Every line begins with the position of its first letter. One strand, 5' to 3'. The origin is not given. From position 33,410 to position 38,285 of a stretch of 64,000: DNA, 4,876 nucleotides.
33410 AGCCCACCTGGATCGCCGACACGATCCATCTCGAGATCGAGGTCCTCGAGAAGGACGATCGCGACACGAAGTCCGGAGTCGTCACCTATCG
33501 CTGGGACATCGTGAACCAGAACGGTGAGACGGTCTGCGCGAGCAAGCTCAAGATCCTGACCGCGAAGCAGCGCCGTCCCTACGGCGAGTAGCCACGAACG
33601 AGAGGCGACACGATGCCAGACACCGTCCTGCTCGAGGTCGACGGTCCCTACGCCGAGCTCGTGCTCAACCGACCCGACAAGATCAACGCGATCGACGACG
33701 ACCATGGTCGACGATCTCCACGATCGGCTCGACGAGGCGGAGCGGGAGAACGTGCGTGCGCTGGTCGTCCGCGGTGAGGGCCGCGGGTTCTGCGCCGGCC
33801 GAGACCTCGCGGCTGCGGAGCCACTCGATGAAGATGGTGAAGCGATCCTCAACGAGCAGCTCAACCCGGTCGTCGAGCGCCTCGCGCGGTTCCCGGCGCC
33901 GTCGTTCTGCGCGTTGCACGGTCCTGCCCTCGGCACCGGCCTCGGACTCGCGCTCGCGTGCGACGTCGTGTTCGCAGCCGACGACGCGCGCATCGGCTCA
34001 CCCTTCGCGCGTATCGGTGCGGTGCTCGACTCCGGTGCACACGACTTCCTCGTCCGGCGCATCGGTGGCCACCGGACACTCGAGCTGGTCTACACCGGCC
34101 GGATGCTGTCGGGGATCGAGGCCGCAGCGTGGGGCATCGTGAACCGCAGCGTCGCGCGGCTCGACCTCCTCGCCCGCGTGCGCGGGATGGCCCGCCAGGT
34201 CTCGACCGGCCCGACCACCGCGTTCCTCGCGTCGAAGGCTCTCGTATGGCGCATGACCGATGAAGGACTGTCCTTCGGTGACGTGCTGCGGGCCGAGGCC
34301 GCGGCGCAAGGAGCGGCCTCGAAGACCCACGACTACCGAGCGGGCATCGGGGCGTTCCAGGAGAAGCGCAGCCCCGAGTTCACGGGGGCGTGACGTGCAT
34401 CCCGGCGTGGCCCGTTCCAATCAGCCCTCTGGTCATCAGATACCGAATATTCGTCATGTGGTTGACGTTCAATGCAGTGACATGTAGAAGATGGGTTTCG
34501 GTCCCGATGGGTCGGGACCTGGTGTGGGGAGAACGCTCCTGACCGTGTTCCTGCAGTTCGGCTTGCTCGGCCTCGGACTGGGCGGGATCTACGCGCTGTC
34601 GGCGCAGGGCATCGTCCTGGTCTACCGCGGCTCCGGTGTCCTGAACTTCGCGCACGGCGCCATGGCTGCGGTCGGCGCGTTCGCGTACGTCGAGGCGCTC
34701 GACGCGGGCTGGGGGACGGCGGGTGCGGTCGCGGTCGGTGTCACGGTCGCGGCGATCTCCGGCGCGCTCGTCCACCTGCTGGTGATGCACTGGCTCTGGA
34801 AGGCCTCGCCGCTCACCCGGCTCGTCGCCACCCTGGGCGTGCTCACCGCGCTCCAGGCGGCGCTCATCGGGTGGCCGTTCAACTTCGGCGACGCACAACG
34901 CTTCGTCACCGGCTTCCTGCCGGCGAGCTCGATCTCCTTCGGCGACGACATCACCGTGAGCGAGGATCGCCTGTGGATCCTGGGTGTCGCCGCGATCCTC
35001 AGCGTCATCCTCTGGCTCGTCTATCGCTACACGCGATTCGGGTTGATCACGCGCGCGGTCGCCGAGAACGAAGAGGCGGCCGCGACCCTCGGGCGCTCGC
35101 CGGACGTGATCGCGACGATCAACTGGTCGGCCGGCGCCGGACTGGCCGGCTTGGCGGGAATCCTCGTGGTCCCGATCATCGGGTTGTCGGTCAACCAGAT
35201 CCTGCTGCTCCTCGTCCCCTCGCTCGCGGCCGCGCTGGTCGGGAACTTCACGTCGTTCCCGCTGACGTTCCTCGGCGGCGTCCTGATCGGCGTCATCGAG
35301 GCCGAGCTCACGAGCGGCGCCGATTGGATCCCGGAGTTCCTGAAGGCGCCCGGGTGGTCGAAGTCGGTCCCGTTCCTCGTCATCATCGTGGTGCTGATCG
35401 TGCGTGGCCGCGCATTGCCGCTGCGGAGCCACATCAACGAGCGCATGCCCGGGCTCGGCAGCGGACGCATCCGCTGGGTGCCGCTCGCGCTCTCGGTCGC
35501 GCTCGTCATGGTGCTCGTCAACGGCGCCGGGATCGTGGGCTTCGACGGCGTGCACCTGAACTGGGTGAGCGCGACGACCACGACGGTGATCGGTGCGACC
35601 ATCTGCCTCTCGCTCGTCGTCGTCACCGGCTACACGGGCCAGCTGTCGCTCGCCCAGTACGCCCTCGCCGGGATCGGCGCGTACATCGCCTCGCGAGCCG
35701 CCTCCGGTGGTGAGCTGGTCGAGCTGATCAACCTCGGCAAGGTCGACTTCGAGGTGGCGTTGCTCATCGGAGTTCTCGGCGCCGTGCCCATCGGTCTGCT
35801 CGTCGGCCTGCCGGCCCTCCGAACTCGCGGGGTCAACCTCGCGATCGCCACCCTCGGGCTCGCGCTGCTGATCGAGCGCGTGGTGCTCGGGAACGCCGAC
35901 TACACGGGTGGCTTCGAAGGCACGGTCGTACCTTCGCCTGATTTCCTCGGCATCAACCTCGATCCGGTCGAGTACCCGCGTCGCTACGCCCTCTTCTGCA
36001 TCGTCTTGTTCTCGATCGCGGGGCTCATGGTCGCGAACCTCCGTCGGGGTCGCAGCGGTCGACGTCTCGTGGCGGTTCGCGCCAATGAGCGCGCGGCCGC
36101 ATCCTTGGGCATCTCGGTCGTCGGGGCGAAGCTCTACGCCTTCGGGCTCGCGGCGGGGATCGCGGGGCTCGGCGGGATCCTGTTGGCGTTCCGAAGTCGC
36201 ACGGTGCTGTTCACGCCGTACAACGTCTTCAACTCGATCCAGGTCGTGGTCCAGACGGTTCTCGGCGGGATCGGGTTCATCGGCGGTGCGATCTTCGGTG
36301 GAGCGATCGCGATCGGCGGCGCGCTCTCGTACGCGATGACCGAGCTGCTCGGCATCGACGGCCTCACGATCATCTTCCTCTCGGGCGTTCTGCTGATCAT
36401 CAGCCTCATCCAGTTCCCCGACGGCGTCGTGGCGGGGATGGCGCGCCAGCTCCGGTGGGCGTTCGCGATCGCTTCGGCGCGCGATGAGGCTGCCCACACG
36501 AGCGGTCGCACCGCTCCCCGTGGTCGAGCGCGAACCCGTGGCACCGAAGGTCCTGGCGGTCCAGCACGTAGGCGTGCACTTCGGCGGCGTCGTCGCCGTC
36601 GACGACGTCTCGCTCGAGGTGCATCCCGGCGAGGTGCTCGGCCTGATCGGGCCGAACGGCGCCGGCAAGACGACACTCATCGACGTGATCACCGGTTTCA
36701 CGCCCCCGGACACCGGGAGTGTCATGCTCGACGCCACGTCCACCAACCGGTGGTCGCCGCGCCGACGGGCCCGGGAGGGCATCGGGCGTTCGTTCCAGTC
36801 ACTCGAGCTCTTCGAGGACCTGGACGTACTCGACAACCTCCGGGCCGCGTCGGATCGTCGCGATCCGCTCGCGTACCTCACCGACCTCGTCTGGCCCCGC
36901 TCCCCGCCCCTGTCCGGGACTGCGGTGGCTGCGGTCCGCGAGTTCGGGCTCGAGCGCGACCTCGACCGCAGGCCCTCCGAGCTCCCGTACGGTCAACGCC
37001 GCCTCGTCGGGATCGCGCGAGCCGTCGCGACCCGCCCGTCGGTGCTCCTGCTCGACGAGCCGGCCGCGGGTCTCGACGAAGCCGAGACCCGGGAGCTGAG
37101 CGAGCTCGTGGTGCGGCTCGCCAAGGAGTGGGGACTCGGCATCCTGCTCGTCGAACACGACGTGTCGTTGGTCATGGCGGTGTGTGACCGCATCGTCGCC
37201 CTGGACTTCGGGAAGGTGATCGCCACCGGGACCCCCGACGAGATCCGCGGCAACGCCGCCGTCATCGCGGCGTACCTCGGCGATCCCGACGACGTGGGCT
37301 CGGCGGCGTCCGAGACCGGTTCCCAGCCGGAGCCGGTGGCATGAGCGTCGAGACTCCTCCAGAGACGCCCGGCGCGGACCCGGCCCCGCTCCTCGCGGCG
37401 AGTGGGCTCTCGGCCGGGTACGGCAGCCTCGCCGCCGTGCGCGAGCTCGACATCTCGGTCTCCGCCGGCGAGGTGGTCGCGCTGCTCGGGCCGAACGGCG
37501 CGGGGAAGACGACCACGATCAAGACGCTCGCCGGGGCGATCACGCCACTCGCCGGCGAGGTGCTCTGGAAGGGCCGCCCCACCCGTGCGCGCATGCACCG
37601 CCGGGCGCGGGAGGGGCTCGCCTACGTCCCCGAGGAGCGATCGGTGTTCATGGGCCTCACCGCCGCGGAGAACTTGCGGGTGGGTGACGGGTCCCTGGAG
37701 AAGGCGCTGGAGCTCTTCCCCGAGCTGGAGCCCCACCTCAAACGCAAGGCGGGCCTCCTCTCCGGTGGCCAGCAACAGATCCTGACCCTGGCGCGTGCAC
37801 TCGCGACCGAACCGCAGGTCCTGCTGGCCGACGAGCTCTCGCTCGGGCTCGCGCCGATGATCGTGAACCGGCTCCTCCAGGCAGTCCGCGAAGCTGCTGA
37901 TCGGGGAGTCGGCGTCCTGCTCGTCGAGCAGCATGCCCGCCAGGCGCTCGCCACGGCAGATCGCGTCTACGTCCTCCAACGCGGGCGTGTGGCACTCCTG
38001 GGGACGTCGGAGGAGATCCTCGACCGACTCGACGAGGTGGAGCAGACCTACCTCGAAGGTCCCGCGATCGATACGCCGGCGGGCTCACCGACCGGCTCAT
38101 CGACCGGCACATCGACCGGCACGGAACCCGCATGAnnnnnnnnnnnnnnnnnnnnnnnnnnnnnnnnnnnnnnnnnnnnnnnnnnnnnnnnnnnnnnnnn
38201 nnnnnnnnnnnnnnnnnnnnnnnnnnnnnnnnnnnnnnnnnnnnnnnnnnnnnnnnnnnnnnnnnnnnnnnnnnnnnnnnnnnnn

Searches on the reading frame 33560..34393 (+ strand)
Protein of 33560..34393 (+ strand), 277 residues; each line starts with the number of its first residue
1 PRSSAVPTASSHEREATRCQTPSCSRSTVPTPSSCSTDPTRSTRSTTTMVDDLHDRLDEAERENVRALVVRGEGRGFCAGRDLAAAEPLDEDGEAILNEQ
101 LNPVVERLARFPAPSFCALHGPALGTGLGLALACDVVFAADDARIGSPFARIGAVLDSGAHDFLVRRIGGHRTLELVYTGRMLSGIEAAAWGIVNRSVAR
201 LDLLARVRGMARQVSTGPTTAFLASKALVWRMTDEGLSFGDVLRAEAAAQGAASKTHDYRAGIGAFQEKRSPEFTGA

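Call 55: search_protein_families(library=pfam, proteins=[window:33560-34393:+], max_evalue=0.0001)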
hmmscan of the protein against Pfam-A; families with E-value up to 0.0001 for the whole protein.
window:33560-34393:+ (277 aa): 2 families
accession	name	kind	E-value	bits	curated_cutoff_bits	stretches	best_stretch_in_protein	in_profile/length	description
PF00378.25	ECH_1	-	9.3e-39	133.7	27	1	47-276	22-250/251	Enoyl-CoA hydratase/isomerase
PF16113.10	ECH_2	-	1.4e-19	71.3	27.2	1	46-203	16-177/335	Enoyl-CoA hydratase/isomerase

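Call 81: search_protein_families(library=ncbifam, proteins=[window:33560-34393:+], max_evalue=1e-10)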
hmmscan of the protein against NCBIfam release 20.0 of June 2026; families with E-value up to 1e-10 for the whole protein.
window:33560-34393:+ (277 aa): 65 families (the best 25 are shown)
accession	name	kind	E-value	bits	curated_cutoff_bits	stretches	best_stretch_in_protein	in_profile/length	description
NF004635.0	PRK05981.1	equivalog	1.8e-47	162.1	351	1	47-276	30-265/266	enoyl-CoA hydratase/isomerase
TIGR02280.1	PaaB1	equivalog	1.9e-45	155.4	345.15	1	44-276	22-255/256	2-(1,2-epoxy-1,2-dihydrophenyl)acetyl-CoA isomerase PaaG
NF005804.0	PRK07659.1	equivalog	3.2e-41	141.5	311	1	47-276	32-259/260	enoyl-CoA hydratase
NF005803.0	PRK07658.1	equivalog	5.3e-39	134.2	313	1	47-276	27-256/257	enoyl-CoA hydratase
NF006107.0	PRK08258.1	equivalog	4.2e-36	124.6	330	1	45-276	41-276/277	enoyl-CoA hydratase family protein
NF046063.1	oxepin_alt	equivalog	7.3e-36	123.9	300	1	46-273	25-254/254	oxepin-CoA hydrolase, alternative type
NF006109.0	PRK08260.1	subfamily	1.6e-35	122.8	320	1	45-276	28-277/296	enoyl-CoA hydratase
NF006699.0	PRK09245.1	subfamily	1.7e-35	122.6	354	1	40-276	23-265/266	crotonase/enoyl-CoA hydratase family protein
NF004725.0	PRK06072.1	equivalog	1e-34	120.4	293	1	51-276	30-247/248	enoyl-CoA hydratase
NF005802.0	PRK07657.1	equivalog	5.4e-34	117.9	363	1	47-276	30-259/260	enoyl-CoA hydratase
NF051848.1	EnCoAHydtEchA19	equivalog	1.1e-33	116.8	400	1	46-276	25-257/258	enoyl-CoA hydratase EchA19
NF005700.0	PRK07511.1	subfamily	4.5e-33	114.9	274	1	46-275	28-259/260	enoyl-CoA hydratase family protein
NF004796.0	PRK06144.1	subfamily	2.9e-32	112.2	272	1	46-276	33-261/262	enoyl-CoA hydratase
NF007239.0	PRK09674.1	equivalog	5.6e-32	111.2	371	1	46-276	29-256/257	2,3-dehydroadipyl-CoA hydratase PaaF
NF004857.0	PRK06210.1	equivalog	1e-31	110.4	341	1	42-276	30-274/275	enoyl-CoA hydratase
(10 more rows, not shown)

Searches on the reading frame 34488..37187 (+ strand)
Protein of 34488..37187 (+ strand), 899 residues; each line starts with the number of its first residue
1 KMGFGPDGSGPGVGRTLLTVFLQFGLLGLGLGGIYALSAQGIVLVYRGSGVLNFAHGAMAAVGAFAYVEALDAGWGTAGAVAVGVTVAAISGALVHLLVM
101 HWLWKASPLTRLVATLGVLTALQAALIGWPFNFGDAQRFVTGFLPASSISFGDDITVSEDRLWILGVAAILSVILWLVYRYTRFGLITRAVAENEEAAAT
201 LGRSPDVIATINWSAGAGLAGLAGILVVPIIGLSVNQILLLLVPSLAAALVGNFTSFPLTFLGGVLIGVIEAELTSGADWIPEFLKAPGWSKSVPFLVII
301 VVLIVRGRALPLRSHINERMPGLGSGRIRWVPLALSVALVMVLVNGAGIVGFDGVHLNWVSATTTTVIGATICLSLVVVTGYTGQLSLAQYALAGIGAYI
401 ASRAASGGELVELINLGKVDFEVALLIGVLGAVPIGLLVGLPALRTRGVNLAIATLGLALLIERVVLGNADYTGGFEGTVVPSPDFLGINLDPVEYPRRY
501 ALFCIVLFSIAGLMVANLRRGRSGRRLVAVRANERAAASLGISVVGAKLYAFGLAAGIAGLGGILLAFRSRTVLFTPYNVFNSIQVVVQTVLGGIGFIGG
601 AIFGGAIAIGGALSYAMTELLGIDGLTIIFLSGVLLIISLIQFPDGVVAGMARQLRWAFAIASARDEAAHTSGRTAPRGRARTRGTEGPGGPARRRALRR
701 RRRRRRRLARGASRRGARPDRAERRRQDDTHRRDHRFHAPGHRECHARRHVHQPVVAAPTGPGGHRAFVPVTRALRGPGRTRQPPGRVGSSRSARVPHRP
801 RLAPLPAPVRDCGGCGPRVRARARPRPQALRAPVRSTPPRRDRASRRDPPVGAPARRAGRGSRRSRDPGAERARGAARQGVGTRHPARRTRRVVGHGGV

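Call 55: search_protein_families(library=pfam, proteins=[window:34488-37187:+], max_evalue=0.0001)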
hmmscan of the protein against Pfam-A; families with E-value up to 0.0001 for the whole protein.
window:34488-37187:+ (899 aa): 1 family
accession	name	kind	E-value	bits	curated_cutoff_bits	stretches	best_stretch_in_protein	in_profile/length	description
PF02653.21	BPD_transp_2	-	1.1e-48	166.1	26.8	2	28-303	5-269/269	Branched-chain amino acid transport system / permease component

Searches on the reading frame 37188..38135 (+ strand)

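Call 55: search_protein_families(library=pfam, proteins=[window:37188-38135:+], max_evalue=0.0001)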
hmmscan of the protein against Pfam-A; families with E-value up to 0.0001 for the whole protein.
window:37188-38135:+ (315 aa): 3 families
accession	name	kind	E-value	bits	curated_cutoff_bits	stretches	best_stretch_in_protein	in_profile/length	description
PF00005.33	ABC_tran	-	4.7e-30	105.4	25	1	85-216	2-134/137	ABC transporter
PF13304.12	AAA_21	-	7.8e-08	33.2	27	0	188-245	235-295/304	AAA domain, putative AbiEii toxin, Type IV TA system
PF25199.1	nSTAND_NTPase5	-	6.5e-05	23.2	34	0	91-135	38-83/145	Novel STAND NTPase 5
